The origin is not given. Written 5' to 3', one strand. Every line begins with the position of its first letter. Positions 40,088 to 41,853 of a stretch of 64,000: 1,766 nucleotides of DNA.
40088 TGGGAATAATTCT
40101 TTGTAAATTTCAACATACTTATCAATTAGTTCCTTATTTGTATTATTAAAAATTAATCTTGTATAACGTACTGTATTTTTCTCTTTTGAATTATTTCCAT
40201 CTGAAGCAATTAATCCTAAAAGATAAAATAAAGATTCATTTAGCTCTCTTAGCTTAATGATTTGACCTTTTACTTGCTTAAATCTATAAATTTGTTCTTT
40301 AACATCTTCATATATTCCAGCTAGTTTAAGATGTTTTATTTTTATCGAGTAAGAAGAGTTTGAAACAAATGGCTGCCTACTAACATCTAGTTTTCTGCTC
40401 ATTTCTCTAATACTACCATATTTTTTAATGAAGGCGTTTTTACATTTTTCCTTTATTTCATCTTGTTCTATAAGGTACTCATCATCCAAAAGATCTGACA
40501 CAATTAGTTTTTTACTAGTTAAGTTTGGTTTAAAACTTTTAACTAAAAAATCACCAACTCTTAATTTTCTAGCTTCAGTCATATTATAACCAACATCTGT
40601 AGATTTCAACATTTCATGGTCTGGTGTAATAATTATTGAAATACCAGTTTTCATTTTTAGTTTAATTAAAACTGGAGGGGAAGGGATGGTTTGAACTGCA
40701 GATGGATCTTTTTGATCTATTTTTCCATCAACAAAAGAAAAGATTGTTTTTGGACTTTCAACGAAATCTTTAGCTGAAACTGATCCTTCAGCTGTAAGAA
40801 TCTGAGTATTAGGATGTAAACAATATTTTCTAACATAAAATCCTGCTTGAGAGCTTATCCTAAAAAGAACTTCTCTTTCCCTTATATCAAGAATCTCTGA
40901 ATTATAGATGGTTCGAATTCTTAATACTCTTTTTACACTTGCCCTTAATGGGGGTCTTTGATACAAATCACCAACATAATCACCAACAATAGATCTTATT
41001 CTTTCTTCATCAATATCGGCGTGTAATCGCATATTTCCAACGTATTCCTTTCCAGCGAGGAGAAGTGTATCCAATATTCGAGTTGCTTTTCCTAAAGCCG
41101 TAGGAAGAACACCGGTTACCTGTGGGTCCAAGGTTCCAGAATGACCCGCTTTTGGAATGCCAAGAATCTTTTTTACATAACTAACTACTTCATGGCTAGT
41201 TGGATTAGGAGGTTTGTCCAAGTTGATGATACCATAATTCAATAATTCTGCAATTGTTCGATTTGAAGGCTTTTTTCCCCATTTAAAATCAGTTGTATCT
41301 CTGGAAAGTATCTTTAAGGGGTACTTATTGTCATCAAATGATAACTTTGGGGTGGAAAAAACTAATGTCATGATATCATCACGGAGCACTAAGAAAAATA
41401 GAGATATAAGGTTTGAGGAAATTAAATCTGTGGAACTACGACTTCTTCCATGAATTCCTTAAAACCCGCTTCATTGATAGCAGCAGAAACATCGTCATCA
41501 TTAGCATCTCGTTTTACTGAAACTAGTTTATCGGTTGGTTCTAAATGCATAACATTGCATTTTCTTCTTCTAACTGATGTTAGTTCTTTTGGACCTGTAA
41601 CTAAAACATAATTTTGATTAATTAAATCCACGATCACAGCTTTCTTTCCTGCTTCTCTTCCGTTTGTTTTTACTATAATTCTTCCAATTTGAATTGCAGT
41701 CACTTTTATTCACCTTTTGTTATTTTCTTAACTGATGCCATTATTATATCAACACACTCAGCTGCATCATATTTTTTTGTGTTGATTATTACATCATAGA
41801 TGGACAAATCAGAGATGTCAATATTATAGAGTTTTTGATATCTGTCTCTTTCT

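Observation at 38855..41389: Cbf5/TruB pseudouridine synthase carries a 502-aa intein with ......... homing endonuclease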

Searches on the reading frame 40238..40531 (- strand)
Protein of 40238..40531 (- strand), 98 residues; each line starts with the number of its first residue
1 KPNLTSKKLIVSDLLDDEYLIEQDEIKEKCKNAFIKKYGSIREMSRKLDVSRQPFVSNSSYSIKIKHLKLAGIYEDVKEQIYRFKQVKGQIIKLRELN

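Call 67: predict_structure(alignment_id=A3)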
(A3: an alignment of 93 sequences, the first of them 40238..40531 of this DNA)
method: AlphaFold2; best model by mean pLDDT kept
length: 98 residues; sequences in the alignment: 93
mean_pLDDT: 91.6   pTM: 0.80
mean pLDDT of the five models: 91.6, 91.3, 90.4, 90.2, 90.0
residues with pLDDT >= 90: 80; 70-90: 12; 50-70: 4; < 50: 2
segments of 3 or more residues with pLDDT < 50: none
pLDDT, mean of each block of 10 residues (from residue 1): 65 94 97 98 96 93 97 96 92 88
secondary structure, 60 per line:
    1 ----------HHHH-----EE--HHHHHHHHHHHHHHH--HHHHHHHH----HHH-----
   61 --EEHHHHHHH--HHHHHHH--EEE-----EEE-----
elements in order: H11-14 H24-38 H41-48 H65-71 H74-80 E83-85 E91-93

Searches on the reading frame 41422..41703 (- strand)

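Call 36: search_protein_families(library=pfam, proteins=[window:41422-41703:-], max_evalue=0.001)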
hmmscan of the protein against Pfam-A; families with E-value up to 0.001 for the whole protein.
window:41422-41703:- (93 aa): 0 families

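Call 66: search_protein_families(library=ncbifam, proteins=[window:41422-41703:-], max_evalue=0.01)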
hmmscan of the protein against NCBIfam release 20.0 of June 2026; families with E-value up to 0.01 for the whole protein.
window:41422-41703:- (93 aa): 1 family
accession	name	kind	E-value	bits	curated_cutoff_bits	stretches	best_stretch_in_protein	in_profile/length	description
NF003320.0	PRK04333.1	equivalog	1.6e-33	114.8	87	1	1-89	1-85/88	50S ribosomal protein L14e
